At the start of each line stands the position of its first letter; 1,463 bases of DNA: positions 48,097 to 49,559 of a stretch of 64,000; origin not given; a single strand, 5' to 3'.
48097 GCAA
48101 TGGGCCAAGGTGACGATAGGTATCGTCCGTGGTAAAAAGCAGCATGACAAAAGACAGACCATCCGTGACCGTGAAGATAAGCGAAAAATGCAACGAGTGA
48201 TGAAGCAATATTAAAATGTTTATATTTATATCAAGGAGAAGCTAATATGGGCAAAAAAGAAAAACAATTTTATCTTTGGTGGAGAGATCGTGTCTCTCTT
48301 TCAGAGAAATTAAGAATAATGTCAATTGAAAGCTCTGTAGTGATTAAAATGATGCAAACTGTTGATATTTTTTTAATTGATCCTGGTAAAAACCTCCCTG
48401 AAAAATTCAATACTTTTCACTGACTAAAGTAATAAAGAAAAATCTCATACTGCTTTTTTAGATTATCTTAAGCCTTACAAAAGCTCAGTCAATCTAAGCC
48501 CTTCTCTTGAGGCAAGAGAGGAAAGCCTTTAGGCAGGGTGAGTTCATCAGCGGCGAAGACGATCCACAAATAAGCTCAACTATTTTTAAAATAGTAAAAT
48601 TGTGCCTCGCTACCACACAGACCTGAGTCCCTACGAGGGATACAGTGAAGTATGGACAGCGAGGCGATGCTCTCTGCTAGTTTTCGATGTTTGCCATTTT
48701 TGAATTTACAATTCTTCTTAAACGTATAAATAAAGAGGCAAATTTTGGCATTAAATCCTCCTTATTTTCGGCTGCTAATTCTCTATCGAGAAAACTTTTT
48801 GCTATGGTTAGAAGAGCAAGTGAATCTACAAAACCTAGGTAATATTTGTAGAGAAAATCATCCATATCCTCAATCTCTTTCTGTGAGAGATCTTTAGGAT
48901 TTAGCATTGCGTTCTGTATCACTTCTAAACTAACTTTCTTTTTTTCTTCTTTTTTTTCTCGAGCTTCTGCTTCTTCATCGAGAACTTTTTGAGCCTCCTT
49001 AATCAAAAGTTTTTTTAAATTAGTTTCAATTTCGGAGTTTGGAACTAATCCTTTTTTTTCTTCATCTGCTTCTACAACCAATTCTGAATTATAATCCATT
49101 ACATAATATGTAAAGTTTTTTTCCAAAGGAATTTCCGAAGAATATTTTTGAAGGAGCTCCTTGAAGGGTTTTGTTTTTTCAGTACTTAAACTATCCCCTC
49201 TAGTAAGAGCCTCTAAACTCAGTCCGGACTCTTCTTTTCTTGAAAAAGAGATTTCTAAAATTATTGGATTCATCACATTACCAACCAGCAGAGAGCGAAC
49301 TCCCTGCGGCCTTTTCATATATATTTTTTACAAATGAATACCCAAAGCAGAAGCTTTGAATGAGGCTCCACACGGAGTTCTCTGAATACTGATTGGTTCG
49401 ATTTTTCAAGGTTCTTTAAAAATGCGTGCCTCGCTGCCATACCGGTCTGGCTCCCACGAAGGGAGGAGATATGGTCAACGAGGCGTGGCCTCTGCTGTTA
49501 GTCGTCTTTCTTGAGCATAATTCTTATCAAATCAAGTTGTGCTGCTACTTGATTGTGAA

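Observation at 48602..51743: Tandem array of four expression cassettes: near-identical non-coding flanks around unrelated-looking ORFs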

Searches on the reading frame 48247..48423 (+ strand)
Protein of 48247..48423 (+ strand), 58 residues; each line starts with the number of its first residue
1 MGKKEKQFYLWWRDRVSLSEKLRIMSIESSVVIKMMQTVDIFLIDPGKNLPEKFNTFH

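Call 31: search_protein_families(library=pfam, proteins=[window:48247-48423:+], max_evalue=0.01)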
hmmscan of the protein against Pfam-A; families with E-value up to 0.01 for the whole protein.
window:48247-48423:+ (58 aa): 0 families

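Call 32: search_protein_families(library=padloc, proteins=[window:48247-48423:+], max_evalue=0.1)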
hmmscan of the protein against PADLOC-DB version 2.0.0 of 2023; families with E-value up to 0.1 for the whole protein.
window:48247-48423:+ (58 aa): 0 families

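Call 33: search_protein_families(library=phrogs, proteins=[window:48247-48423:+], max_evalue=0.1)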
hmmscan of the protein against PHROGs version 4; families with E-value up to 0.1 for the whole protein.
window:48247-48423:+ (58 aa): 0 families

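Call 88: search_protein_families(library=ncbifam, proteins=[window:48247-48423:+], max_evalue=0.01)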
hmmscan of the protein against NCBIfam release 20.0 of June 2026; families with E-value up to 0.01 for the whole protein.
window:48247-48423:+ (58 aa): 0 families

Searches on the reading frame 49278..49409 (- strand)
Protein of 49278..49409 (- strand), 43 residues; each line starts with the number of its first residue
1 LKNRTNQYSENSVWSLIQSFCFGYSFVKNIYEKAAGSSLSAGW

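Call 57: list_cluster_members(proteins=[window:49278-49409:-, window:50096-50227:-, window:51557-51694:-, window:49315-49440:-, window:50211-50345:+, window:49161-49337:+, window:50000-50155:+, window:50875-50997:+, window:51481-51612:+, window:48247-48423:+])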
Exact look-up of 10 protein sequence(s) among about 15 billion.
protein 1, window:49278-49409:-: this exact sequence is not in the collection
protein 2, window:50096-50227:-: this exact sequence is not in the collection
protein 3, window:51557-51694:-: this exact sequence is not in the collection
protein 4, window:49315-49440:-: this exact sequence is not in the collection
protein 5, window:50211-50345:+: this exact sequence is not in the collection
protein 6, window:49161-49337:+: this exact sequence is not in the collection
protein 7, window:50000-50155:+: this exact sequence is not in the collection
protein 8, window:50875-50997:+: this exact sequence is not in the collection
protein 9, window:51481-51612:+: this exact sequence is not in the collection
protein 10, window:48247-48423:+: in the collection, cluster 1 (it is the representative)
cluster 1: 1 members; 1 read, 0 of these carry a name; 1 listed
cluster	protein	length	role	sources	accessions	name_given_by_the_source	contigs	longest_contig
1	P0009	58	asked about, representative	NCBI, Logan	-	-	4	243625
